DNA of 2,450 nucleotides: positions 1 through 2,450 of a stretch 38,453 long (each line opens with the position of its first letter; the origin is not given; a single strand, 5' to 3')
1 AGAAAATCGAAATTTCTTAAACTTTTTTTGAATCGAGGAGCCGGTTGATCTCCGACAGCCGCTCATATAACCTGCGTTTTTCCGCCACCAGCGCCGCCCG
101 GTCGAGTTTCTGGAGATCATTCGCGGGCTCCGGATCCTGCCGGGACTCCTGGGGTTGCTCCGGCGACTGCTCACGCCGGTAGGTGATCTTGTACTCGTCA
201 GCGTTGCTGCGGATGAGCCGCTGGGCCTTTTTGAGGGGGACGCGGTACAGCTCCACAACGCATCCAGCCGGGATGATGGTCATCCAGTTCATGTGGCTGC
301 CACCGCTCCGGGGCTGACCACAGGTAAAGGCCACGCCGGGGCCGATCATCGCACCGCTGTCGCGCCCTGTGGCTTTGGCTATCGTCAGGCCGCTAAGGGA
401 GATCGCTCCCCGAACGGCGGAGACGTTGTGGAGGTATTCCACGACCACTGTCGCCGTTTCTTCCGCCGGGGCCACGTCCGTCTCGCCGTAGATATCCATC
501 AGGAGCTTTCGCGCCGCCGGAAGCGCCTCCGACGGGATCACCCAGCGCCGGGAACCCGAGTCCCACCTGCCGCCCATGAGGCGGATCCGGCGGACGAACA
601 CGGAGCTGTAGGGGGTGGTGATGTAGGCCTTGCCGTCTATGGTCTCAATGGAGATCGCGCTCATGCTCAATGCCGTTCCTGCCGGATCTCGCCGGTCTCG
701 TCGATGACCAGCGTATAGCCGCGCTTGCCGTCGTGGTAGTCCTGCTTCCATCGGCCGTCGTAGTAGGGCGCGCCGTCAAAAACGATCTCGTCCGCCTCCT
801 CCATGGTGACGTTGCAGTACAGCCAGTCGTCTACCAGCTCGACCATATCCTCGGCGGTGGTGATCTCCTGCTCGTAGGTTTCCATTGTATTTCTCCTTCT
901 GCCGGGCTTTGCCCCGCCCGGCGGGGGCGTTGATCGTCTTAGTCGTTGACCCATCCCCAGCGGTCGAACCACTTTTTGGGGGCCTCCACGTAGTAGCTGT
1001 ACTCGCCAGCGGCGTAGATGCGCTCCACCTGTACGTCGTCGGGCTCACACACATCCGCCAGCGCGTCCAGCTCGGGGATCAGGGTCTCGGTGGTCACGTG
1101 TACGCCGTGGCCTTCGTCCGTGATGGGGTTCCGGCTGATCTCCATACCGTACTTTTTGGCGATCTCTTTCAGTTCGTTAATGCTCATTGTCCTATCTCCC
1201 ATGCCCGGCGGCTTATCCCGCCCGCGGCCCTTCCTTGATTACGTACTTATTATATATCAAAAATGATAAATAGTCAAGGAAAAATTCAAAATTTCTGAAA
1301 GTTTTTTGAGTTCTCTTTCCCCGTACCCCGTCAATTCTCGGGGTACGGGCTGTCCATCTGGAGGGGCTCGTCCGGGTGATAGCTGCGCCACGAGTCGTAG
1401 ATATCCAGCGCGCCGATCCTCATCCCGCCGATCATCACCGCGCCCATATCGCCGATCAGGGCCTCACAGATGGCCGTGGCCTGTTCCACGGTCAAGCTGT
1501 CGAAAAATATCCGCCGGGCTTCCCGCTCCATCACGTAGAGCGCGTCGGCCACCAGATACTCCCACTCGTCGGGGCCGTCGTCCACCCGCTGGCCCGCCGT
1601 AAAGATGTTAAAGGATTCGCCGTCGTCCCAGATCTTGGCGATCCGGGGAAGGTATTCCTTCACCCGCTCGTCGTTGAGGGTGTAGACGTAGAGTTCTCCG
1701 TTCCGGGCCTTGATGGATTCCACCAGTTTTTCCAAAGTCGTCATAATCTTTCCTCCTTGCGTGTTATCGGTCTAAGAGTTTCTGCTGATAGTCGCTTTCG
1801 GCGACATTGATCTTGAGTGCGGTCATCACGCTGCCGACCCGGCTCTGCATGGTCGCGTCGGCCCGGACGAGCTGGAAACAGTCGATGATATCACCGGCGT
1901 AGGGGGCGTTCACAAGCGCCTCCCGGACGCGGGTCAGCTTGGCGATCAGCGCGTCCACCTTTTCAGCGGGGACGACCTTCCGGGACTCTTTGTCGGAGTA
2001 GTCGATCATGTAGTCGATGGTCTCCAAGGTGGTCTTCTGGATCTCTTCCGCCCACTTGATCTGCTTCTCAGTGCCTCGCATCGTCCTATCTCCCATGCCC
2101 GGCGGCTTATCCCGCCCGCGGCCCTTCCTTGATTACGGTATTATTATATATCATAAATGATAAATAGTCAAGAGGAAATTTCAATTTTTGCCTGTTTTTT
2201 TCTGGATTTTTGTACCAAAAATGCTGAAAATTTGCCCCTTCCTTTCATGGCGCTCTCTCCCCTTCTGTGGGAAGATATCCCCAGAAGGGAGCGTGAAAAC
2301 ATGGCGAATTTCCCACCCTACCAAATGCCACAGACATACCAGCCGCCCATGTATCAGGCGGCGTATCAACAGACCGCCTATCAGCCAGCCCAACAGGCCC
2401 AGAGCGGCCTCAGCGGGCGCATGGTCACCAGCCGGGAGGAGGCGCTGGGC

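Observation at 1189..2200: Triplicated promoter-operator-leader cassette driving three leftward early transcription units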

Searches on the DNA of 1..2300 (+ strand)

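Call 16: search_dna_similar(query=window:1-2300:+, collection=phages, mode=distant, max_rows=20)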
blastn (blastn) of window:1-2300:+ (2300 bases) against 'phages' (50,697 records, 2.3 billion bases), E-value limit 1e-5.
No match.

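Call 43: search_rna_families(source=window, start=1150, end=2260, threshold=evalue, max_evalue=5)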
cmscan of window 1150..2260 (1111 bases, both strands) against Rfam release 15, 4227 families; matches with E-value up to 5: 2.
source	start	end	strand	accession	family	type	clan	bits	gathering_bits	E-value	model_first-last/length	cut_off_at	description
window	1277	1392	+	RF00457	IRES_mnt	Cis-reg; IRES;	-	26.4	100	0.00018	1-203/203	no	Mnt IRES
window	1253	1348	-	RF00056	SNORA71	Gene; snRNA; snoRNA; HACA-box;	-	15.9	60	3.2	1-134/134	no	Small nucleolar RNA SNORA71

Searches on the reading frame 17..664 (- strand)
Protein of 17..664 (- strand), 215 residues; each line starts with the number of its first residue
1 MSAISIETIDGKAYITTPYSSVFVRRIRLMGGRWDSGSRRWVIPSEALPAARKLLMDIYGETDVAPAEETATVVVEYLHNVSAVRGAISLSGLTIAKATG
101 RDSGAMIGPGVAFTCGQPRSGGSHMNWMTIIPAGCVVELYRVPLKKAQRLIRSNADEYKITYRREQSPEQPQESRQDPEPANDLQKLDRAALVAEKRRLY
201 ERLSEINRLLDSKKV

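Call 13: search_protein_families(library=pfam, max_evalue=0.01, proteins=[window:17-664:-])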
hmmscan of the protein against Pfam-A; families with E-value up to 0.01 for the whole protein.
window:17-664:- (215 aa): 0 families

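Call 14: search_protein_families(library=phrogs, max_evalue=0.01, proteins=[window:17-664:-])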
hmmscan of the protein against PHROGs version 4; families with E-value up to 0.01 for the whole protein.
window:17-664:- (215 aa): 1 family
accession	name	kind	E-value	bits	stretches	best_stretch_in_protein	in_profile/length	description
phrog_18108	-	unknown function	1.4e-17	64.7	1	3-211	98-280/290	-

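Call 35: search_solved_structures(query=window:17-664:-, max_evalue=1)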
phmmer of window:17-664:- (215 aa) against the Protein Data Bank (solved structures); distinct sequences matched with E-value up to 1: 10.
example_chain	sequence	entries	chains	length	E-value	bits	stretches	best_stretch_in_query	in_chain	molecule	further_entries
2m1n_A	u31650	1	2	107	0.12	15.3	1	163-212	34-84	Type III secretion system filament chaperone CesA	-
1xou_B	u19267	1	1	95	0.12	15.2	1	164-212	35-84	Z5138 gene product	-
2lhk_A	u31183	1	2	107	0.17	14.8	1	164-212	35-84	L0052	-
6sxa_F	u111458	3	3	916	0.36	13.7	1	96-192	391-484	DNA repair endonuclease XPF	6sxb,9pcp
9pd3_Q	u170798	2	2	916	0.36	13.7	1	96-192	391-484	DNA repair endonuclease XPF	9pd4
9qec_A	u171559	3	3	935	0.37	13.7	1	96-192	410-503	DNA repair endonuclease XPF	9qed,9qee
9fw9_D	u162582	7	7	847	0.65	12.9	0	92-164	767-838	Outer membrane usher protein FimD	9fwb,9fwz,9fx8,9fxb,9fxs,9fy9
4mdc_A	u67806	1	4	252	0.76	12.6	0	138-178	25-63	Putative glutathione S-transferase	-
2e43_A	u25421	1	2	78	0.85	12.5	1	145-211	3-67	CCAAT/enhancer-binding protein beta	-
6z1p_Bv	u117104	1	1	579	0.97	12.3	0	119-214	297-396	mS26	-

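Call 37: search_protein_families(library=ncbifam, max_evalue=0.1, proteins=[window:17-664:-])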
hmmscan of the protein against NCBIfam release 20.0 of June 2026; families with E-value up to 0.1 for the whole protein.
window:17-664:- (215 aa): 0 families

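Call 38: search_protein_families(library=padloc, max_evalue=0.1, proteins=[window:17-664:-])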
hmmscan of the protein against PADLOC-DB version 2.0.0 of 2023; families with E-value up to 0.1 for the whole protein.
window:17-664:- (215 aa): 0 families

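Call 58: find_homologous_proteins(query=window:17-664:-)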
Query window:17-664:- (215 aa): 29 proteins with E <= 0.001 among 563 candidates.
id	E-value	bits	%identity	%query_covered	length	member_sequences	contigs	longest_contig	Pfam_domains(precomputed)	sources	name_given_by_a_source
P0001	1.9e-128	444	93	100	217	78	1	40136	-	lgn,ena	-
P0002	3.4e-128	443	95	100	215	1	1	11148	-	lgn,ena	-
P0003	1.1e-121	422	89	100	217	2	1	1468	-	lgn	-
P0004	8.0e-121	419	89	100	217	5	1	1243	-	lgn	-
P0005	1.2e-120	419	90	99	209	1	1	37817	-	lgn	-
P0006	2.2e-120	418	88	100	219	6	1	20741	-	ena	-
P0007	2.3e-118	411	88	100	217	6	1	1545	-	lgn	-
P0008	7.8e-117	406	86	100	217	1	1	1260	-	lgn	-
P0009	1.2e-113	396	85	99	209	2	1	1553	-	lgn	-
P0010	5.2e-59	217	53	98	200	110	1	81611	-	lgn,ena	-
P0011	1.8e-57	212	52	98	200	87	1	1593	-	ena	-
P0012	2.7e-49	186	47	98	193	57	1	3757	-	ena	-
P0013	2.0e-48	183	47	96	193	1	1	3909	-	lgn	-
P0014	3.3e-45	172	44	99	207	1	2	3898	-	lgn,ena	-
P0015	9.4e-44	168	47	97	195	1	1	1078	-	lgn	-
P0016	1.4e-40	157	42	96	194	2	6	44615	-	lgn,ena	-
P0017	3.0e-39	153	40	98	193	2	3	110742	-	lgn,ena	-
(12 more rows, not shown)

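Call 59: find_encoding_contigs(protein=P0010, flank=5000, max_places=3)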
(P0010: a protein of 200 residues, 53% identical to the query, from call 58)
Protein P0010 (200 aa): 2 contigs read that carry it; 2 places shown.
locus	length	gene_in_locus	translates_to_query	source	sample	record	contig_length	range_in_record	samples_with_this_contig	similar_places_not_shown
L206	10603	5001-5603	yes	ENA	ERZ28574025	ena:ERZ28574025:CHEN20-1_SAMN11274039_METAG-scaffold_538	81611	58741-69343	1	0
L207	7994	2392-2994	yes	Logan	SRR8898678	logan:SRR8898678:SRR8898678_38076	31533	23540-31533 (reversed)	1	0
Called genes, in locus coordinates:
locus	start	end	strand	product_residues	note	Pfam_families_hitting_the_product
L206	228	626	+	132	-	-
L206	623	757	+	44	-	-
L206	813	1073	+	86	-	-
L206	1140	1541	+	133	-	-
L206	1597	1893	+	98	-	-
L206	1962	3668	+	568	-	-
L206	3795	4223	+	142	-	-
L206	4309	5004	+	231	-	-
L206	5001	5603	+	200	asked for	-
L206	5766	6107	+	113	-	PF00196:GerE (faint), PF02796:HTH_7 (faint), PF04545:Sigma70_r4 (faint), PF08281:Sigma70_r4_2 (faint), PF13384:HTH_23 (faint), PF13518:HTH_28 (faint), PF13542:HTH_Tnp_ISL3 (faint), PF13551:HTH_29 (faint), +1 more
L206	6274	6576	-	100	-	PF13744:HTH_37 (weak), PF13560:HTH_31, PF01381:HTH_3, PF12844:HTH_19 (weak)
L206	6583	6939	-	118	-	PF05973:Gp49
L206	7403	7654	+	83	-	-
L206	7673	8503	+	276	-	PF09669:Phage_pRha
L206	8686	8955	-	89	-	PF13597:NRDD (weak)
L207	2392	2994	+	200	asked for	-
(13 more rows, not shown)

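Call 60: find_encoding_contigs(protein=P0017, flank=5000, max_places=3)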
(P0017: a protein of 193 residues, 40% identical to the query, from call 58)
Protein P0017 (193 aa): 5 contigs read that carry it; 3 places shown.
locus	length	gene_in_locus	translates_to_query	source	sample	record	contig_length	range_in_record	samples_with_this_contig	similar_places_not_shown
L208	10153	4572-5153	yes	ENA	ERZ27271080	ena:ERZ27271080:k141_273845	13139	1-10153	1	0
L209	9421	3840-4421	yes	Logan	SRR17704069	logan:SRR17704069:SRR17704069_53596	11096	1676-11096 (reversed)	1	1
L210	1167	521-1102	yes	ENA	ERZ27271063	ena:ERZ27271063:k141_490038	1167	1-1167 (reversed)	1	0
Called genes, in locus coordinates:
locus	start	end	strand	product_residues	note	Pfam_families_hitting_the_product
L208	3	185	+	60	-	?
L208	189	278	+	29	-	-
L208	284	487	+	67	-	-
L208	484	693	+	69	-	-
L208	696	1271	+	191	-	-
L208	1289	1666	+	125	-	-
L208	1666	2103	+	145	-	-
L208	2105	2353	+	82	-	-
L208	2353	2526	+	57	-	-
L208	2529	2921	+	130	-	-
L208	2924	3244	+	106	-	-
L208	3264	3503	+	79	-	-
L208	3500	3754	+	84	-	-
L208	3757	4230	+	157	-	-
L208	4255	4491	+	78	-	-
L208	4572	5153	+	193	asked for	-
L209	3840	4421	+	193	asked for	-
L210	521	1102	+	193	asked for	-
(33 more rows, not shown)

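Call 61: find_encoding_contigs(protein=P0016, flank=5000, max_places=3)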
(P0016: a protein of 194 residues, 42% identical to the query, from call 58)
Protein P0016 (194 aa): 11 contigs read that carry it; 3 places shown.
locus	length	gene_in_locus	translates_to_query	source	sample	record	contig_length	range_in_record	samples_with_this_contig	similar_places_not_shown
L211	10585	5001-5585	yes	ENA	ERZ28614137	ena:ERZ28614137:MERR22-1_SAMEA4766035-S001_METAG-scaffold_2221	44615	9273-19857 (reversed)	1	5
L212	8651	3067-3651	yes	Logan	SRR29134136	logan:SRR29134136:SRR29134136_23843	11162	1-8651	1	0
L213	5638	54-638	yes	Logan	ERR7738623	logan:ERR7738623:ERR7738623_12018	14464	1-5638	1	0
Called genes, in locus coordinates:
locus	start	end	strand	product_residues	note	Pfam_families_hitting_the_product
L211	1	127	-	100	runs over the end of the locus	PF04327:Peptidase_Prp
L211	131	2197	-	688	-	PF16510:P22_portal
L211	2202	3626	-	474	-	PF03237:Terminase_6N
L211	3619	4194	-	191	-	-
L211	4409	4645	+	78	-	-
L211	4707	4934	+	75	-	-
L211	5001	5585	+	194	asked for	-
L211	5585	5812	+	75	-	PF01381:HTH_3, PF13443:HTH_26, PF13560:HTH_31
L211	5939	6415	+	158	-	-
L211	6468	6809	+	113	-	-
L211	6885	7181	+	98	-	-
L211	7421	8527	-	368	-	PF14659:Phage_int_SAM_3, PF00589:Phage_integrase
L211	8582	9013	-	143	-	-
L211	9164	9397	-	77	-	-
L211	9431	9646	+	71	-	-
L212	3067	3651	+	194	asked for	-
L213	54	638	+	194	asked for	-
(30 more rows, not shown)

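Call 72: search_solved_structures(query=A4, max_evalue=1)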
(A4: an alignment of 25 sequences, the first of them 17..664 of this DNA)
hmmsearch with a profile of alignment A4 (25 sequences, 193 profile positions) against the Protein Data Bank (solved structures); distinct sequences matched with E-value up to 1: 4.
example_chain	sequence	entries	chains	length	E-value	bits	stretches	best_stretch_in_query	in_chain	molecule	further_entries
7ar9_y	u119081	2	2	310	0.3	13.6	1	84-153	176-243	CA2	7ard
6ka2_A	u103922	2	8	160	0.65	12.5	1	108-142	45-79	Thebaine synthase 2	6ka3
28nt_L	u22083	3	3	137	0.7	12.4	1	120-160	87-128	Large ribosomal subunit protein uL16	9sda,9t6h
7nbu_Z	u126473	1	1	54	0.96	12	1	120-158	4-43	50S ribosomal protein L16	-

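Call 78: predict_structure(alignment_id=A4)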
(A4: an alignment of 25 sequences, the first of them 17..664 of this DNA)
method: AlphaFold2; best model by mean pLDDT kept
length: 215 residues; sequences in the alignment: 25
mean_pLDDT: 87.4   pTM: 0.62
mean pLDDT of the five models: 87.4, 85.8, 85.3, 84.7, 83.9
residues with pLDDT >= 90: 135; 70-90: 55; 50-70: 16; < 50: 9
segments of 3 or more residues with pLDDT < 50: 182-184
pLDDT, mean of each block of 10 residues (from residue 1): 84 93 93 96 96 90 81 95 94 91 92 97 95 96 88 83 76 50 62 93 94 76
secondary structure, 60 per line:
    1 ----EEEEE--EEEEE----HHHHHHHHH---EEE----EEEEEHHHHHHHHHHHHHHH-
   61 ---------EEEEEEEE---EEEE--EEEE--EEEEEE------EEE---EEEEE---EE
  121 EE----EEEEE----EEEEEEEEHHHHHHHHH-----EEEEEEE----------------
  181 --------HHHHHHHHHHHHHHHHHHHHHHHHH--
elements in order: E5-9 E12-16 H21-29 E33-35 E40-44 H45-59 E70-77 E81-84 E87-90 E93-98 E105-107 E111-115 E119-122 E127-131 E136-143 H144-152 E158-164 H189-213

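Call 81: fold_search(model_id=the predicted structure, library=pdb)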
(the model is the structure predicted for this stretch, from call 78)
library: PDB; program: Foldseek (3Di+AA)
matches with E <= 10: 366; with E <= 0.001: 0
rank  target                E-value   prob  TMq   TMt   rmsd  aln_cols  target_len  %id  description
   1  7jil_F                5.6e-03  0.33  0.16  0.19  13.0       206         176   10  70S ribosome Flavobacterium johnsoniae (released 2020-12-02)
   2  8azw_u                1.2e-02  0.63  0.22  0.23  12.7       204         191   10  Cryo-EM structure of the plant 60S subunit (released 2023-06-07)
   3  8hku_AL6P             1.4e-02  0.38  0.18  0.21  12.7       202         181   10  Cryo-EM Structures and Translocation Mechanism of Crenarchaeota Ribosome (released 2023-08-16)
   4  8ove_By               2.5e-02  0.44  0.22  0.25  11.8       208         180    9  CRYO-EM STRUCTURE OF TRYPANOSOMA BRUCEI PROCYCLIC FORM 80S RIBOSOME : TB11CS6H1 snoRNA mutant (released 2023-11-29)
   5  7qiw_K                2.8e-02  0.41  0.20  0.22  11.9       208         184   10  Specific features and methylation sites of a plant ribosome. 60S ribosomal subunit. (released 2022-07-13)
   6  9h3g_Ia               3.5e-02  0.33  0.20  0.21  13.2       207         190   10  Structure of the Arabidopsis thaliana 80S ribosome in complex with P- and E-site tRNAs and mRNA (released 2026-02-04)
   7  5ndg_l9               4.1e-02  0.35  0.22  0.24  12.4       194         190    9  Crystal structure of geneticin (G418) bound to the yeast 80S ribosome (released 2017-12-13)
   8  8fmw_AH               4.6e-02  0.15  0.17  0.18  13.0       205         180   11  The structure of a hibernating ribosome in the Lyme disease pathogen (released 2023-11-08)
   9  9hc4_GR               5.5e-02  0.21  0.19  0.22  11.9       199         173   12  Cryo-EM structure of P. urativorans 70S ribosome with 2 copies of bS20. (released 2025-03-26)
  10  5xxb_H                5.8e-02  0.21  0.19  0.20  12.5       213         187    6  Large subunit of Toxoplasma gondii ribosome (released 2017-08-30)
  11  4q7a_A                7.6e-02  0.14  0.16  0.11  18.2       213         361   12  Crystal Structure of N-acetyl-ornithine/N-acetyl-lysine Deacetylase from Sphaerobacter thermophilus (released 2014-07-02)
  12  4v97_DH               9.5e-02  0.20  0.19  0.22  11.2       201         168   11  Crystal structure of the bacterial ribosome ram mutation G299A. (released 2014-07-09)
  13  8uu4_G                9.5e-02  0.16  0.18  0.21  12.2       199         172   11  Cryo-EM structure of the Listeria innocua 70S ribosome in complex with HPF (structure I-A) (released 2024-02-28)
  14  4v9f_E                9.5e-02  0.12  0.15  0.17  13.4       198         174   10  The re-refined crystal structure of the Haloarcula marismortui large ribosomal subunit at 2.4 Angstrom resolution: mor (released 2014-07-09)
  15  7olc_LH               1.0e-01  0.20  0.20  0.22  13.6       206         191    9  Thermophilic eukaryotic 80S ribosome at idle POST state (released 2022-01-26)
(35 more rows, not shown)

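Call 82: fold_search(model_id=the predicted structure, library=viral)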
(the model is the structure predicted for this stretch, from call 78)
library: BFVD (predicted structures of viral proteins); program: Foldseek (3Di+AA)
matches with E <= 10: 388; with E <= 0.001: 2
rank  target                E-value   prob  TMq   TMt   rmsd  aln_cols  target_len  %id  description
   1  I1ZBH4                2.1e-10  1.00  0.59  0.45  11.1       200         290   24  (no name in the UniProt tables at hand)
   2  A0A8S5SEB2            9.8e-09  1.00  0.44  0.34  15.6       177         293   25  Uncharacterized protein [Caudovirales sp. ctrNG92]
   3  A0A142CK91            1.1e-02  1.00  0.25  0.18   2.5        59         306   19  (no name in the UniProt tables at hand)
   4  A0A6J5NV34            2.7e-02  1.00  0.25  0.15  10.3        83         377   16  Uncharacterized protein [uncultured Caudovirales phage]
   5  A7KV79                3.2e-02  1.00  0.23  0.09   3.0        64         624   28  (no name in the UniProt tables at hand)
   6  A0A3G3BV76            5.7e-02  1.00  0.26  0.23  13.7        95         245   15  HepA-related protein [Bacillus phage vB_BcoS-136]
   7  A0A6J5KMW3            1.2e-01  1.00  0.22  0.20   3.0        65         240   22  Uncharacterized protein [uncultured Caudovirales phage]
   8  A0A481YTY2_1          1.2e-01  0.99  0.24  0.07   9.1        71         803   15  DNA topoisomerase 1 [Marseillevirus LCMAC101]
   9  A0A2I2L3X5            1.2e-01  0.98  0.21  0.25   3.8        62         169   18  Uncharacterized protein [Orpheovirus IHUMI-LCC2]
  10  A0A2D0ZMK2            1.2e-01  0.16  0.16  0.06  12.6       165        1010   13  Latency-associated nuclear antigen DNA binding domain [vespertilionid gammaherpesvirus 3]
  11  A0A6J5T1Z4            1.3e-01  0.85  0.17  0.36  13.2        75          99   19  DUF5710 domain-containing protein [uncultured Caudovirales phage]
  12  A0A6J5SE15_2          1.6e-01  0.97  0.21  0.04   6.9        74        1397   20  Helicase/UvrB, N-terminal [uncultured Caudovirales phage]
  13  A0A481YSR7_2          1.6e-01  0.38  0.23  0.06  12.4       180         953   10  mRNA capping enzyme [Marseillevirus LCMAC101]
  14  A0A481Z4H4            1.6e-01  0.25  0.21  0.22  17.7       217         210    8  Uncharacterized protein [Pithovirus LCPAC101]
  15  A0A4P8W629            1.7e-01  0.35  0.19  0.19  19.1       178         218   11  (no name in the UniProt tables at hand)
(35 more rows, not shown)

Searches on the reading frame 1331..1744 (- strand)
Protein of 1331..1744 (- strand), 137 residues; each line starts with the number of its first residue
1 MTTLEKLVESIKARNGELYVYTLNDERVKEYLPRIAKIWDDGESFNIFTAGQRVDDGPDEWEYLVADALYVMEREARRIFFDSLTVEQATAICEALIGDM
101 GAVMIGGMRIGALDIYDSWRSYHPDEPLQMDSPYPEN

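Call 13: search_protein_families(library=pfam, max_evalue=0.01, proteins=[window:1331-1744:-])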
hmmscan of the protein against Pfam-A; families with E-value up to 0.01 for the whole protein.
window:1331-1744:- (137 aa): 0 families

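Call 14: search_protein_families(library=phrogs, max_evalue=0.01, proteins=[window:1331-1744:-])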
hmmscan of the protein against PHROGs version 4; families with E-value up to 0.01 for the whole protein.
window:1331-1744:- (137 aa): 0 families

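Call 37: search_protein_families(library=ncbifam, max_evalue=0.1, proteins=[window:1331-1744:-])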
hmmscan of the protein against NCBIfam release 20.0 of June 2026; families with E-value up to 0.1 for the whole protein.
window:1331-1744:- (137 aa): 0 families

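Call 38: search_protein_families(library=padloc, max_evalue=0.1, proteins=[window:1331-1744:-])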
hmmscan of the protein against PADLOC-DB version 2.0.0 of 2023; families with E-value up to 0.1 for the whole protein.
window:1331-1744:- (137 aa): 0 families
